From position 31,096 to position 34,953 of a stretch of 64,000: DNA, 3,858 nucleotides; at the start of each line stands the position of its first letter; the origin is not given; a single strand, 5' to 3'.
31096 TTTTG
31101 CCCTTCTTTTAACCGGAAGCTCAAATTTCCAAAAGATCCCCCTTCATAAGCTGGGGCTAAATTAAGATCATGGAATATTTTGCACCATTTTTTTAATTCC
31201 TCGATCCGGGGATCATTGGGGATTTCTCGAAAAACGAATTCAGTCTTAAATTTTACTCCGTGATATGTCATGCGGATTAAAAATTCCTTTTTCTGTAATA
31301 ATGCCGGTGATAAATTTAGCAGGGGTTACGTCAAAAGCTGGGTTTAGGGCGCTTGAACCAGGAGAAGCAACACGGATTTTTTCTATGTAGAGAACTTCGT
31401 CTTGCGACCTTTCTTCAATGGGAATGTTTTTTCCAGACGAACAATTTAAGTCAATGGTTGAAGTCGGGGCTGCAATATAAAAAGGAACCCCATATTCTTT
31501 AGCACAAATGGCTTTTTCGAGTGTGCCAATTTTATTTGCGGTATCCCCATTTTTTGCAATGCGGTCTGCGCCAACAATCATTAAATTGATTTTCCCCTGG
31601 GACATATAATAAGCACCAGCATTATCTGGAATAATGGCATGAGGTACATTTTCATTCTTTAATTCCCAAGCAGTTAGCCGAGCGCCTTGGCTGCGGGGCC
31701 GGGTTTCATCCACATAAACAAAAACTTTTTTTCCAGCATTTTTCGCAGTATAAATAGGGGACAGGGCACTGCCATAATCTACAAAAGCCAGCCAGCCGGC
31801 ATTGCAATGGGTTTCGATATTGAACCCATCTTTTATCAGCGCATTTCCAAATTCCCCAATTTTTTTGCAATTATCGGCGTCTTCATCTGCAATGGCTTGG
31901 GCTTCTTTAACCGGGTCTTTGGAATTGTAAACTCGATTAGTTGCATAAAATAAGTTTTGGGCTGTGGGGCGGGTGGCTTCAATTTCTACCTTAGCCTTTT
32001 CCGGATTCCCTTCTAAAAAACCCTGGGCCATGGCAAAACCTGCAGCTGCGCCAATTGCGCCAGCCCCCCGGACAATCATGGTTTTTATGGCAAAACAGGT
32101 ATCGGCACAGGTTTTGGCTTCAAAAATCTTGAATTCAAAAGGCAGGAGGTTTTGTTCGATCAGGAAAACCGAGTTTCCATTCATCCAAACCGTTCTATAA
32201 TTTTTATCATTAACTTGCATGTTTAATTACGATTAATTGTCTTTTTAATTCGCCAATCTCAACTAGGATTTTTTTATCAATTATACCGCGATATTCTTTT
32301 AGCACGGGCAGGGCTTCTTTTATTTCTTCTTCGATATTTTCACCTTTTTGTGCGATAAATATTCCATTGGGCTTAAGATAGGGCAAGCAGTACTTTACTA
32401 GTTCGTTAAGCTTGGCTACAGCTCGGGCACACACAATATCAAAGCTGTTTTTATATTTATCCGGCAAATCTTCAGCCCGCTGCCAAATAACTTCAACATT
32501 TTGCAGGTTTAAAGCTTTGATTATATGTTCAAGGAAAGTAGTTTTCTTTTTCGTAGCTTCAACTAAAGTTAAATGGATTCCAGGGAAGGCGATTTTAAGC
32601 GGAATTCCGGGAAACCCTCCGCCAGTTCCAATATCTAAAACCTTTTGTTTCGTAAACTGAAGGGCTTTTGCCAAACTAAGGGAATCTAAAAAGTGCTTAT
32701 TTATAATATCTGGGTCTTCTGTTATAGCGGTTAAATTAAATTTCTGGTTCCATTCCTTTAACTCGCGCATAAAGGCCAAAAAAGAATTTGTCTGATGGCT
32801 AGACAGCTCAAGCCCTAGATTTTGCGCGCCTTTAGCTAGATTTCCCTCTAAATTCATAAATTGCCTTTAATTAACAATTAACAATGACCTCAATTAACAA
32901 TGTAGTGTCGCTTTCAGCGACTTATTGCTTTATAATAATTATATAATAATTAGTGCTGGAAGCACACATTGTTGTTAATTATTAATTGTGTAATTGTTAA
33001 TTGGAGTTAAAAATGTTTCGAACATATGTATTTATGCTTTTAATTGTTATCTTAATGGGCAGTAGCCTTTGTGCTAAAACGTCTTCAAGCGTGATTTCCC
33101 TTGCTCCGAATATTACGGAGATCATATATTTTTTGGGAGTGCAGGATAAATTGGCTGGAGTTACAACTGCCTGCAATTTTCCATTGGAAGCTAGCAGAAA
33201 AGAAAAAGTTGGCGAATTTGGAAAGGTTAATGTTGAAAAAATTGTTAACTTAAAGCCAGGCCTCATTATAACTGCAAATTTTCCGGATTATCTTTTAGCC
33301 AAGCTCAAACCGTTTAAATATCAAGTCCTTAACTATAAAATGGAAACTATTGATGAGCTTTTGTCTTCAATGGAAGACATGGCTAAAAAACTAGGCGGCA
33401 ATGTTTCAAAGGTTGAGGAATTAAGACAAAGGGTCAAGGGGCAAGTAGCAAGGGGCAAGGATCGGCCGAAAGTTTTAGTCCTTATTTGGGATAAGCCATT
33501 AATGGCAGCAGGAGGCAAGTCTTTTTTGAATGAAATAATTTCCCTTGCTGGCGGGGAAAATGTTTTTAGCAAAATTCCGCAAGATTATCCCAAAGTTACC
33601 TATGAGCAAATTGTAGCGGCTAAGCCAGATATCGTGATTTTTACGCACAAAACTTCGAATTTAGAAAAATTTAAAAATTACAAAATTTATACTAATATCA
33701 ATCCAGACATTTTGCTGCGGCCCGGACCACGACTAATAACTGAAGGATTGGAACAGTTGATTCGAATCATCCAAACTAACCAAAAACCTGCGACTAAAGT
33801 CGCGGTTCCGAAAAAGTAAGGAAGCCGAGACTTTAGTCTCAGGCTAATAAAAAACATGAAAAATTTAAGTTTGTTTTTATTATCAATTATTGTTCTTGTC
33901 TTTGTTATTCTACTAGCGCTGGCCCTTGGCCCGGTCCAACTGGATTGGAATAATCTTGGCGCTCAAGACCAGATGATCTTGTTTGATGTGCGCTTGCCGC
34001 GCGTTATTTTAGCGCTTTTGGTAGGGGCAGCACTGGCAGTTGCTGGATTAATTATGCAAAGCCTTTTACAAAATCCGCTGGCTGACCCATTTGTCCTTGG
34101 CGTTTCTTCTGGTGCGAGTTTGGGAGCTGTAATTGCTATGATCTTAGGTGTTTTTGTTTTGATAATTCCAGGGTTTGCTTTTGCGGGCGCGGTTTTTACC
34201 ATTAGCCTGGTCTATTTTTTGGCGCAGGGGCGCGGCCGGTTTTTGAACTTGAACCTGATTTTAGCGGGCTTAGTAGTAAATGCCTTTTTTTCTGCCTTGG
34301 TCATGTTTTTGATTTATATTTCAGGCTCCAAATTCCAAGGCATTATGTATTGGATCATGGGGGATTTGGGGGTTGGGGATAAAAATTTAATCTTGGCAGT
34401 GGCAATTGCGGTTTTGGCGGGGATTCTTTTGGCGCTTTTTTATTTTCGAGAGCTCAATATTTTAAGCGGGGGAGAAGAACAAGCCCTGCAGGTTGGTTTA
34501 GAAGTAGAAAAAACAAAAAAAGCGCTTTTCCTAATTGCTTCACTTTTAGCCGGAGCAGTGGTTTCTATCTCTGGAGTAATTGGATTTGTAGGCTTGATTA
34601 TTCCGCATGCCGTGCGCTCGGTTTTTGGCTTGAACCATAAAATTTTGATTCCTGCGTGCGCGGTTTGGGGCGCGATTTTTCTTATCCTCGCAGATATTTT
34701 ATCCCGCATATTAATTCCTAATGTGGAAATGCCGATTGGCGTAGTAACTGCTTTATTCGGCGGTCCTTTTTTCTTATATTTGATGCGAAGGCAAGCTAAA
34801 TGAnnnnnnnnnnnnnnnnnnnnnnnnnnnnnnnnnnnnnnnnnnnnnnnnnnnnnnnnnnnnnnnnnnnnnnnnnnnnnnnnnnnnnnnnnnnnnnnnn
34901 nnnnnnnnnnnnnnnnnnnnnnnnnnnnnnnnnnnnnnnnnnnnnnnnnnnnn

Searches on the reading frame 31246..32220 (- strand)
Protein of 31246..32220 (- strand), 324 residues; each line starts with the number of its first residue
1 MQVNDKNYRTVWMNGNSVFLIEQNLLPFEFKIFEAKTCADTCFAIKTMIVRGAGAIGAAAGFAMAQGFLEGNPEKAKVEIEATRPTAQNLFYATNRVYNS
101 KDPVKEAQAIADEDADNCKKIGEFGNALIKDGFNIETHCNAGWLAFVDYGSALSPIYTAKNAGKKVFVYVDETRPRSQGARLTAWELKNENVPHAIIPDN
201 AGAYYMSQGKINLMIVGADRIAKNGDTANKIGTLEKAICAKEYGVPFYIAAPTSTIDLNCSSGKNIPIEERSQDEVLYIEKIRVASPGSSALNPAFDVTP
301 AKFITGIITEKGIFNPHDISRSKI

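Call 31: search_protein_families(library=pfam, proteins=[window:31246-32220:-], max_evalue=0.00001)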
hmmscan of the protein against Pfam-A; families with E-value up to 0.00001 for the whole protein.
window:31246-32220:- (324 aa): 1 family
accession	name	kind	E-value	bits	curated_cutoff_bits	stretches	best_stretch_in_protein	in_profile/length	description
PF01008.23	IF-2B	-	4.1e-68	230.1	22.4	1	75-316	37-280/280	Initiation factor 2 subunit family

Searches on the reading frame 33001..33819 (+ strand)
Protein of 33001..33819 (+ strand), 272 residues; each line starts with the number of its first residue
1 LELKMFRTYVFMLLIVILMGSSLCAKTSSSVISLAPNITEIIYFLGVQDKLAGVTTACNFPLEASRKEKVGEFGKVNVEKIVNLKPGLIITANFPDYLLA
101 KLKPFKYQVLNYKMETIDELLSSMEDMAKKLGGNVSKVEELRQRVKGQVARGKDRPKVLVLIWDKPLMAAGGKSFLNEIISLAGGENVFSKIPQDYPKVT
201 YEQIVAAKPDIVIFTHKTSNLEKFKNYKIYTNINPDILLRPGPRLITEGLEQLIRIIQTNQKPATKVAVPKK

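Call 31: search_protein_families(library=pfam, proteins=[window:33001-33819:+], max_evalue=0.00001)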
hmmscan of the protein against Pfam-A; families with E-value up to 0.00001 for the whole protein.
window:33001-33819:+ (272 aa): 1 family
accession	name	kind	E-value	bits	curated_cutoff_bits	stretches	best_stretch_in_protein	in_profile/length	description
PF01497.23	Peripla_BP_2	-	4.7e-21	75.7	27.5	1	31-228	1-215/235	Periplasmic binding protein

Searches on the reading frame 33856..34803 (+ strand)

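Call 31: search_protein_families(library=pfam, proteins=[window:33856-34803:+], max_evalue=0.00001)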
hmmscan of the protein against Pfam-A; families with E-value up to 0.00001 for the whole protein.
window:33856-34803:+ (315 aa): 1 family
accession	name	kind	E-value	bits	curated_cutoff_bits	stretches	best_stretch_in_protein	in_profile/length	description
PF01032.23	FecCD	-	4.2e-91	305.7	26.5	1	14-312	2-311/311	FecCD transport family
